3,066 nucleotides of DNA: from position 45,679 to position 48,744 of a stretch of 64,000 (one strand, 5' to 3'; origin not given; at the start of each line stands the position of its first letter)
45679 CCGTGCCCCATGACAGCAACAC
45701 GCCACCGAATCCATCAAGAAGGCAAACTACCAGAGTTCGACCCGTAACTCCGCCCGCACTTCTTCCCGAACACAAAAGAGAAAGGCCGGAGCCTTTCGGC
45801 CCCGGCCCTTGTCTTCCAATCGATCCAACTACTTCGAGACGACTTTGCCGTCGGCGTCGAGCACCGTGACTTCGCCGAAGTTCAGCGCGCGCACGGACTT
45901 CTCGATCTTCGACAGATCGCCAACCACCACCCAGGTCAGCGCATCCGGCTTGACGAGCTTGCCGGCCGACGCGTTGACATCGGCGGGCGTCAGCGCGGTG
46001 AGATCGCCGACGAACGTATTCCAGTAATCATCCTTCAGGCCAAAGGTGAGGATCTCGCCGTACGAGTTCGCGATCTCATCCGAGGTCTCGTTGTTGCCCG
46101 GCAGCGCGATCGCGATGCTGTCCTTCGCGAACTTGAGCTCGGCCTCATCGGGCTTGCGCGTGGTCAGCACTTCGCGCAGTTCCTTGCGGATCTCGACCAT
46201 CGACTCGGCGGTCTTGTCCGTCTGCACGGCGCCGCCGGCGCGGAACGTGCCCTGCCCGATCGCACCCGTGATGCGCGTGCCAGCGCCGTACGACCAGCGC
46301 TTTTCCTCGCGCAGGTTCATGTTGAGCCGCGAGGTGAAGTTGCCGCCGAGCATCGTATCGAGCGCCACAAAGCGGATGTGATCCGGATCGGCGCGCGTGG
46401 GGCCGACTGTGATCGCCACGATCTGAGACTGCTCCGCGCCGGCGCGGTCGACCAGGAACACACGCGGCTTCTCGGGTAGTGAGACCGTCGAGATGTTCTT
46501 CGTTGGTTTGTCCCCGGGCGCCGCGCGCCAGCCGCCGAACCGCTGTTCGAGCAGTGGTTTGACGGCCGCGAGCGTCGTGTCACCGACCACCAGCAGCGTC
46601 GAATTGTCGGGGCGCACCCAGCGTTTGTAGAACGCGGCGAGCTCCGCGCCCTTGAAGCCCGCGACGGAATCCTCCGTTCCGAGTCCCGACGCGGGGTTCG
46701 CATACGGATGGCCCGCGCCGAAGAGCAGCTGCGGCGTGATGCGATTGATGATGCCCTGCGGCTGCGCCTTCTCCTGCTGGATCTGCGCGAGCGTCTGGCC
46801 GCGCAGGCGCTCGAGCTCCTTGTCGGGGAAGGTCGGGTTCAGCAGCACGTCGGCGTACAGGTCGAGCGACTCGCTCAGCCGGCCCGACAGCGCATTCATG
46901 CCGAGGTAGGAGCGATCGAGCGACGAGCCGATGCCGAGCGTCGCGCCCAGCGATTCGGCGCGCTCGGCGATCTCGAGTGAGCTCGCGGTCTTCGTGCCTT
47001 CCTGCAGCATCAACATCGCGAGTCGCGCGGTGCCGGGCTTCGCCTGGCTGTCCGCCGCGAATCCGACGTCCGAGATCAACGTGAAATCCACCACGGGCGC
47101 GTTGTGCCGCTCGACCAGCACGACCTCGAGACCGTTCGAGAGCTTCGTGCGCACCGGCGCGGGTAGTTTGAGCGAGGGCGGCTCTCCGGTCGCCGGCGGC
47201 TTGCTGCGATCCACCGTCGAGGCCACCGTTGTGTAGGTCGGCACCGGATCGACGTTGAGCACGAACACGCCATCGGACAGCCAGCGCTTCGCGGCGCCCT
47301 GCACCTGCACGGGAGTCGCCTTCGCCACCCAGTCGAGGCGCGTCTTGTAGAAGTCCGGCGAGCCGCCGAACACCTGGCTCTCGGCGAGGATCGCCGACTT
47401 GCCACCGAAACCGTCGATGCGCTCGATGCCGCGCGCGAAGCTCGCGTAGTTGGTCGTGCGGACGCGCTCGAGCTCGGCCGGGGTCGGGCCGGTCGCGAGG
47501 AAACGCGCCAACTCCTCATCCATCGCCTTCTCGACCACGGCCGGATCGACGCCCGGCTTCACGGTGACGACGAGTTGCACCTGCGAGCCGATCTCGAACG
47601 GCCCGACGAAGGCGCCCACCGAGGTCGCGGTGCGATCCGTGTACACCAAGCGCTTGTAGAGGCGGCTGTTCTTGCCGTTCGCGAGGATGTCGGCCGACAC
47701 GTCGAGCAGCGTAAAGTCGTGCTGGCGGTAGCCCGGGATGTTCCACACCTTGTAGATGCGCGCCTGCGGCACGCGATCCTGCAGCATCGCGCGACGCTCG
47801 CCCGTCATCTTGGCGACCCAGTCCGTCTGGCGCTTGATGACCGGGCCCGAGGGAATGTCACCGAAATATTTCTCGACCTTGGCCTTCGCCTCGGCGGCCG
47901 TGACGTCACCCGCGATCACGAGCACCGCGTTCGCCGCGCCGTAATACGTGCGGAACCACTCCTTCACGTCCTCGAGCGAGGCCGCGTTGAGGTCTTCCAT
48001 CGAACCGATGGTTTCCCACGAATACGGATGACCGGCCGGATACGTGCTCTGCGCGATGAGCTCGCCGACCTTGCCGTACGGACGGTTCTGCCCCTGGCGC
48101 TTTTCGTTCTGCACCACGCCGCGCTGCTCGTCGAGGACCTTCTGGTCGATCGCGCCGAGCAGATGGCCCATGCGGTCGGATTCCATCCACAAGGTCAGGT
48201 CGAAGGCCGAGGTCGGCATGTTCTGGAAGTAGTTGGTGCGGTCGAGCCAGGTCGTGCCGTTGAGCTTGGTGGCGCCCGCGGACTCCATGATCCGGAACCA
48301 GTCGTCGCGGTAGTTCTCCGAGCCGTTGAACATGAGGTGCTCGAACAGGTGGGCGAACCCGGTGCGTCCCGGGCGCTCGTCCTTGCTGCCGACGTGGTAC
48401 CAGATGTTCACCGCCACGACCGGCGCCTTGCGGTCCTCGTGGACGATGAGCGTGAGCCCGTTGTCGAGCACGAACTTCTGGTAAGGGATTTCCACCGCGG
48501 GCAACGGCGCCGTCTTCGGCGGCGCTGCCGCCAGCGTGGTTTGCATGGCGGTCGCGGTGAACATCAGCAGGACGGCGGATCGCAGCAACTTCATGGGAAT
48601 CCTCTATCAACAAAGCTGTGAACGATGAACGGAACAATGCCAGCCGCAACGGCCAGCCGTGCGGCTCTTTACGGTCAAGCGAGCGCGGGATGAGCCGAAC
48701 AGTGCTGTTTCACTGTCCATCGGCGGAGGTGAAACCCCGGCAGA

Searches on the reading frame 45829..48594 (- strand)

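Call 66: search_protein_families(library=pfam, proteins=[window:45829-48594:-], max_evalue=0.00001)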
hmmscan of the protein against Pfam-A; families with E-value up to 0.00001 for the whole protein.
window:45829-48594:- (921 aa): 2 families
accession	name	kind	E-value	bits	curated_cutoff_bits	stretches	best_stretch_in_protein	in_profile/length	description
PF05193.26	Peptidase_M16_C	-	1.6e-63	214.3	23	2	206-380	3-179/181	Peptidase M16 inactive domain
PF00675.25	Peptidase_M16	-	3.9e-29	101.9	22.3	2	491-615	2-126/149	Insulinase (Peptidase family M16)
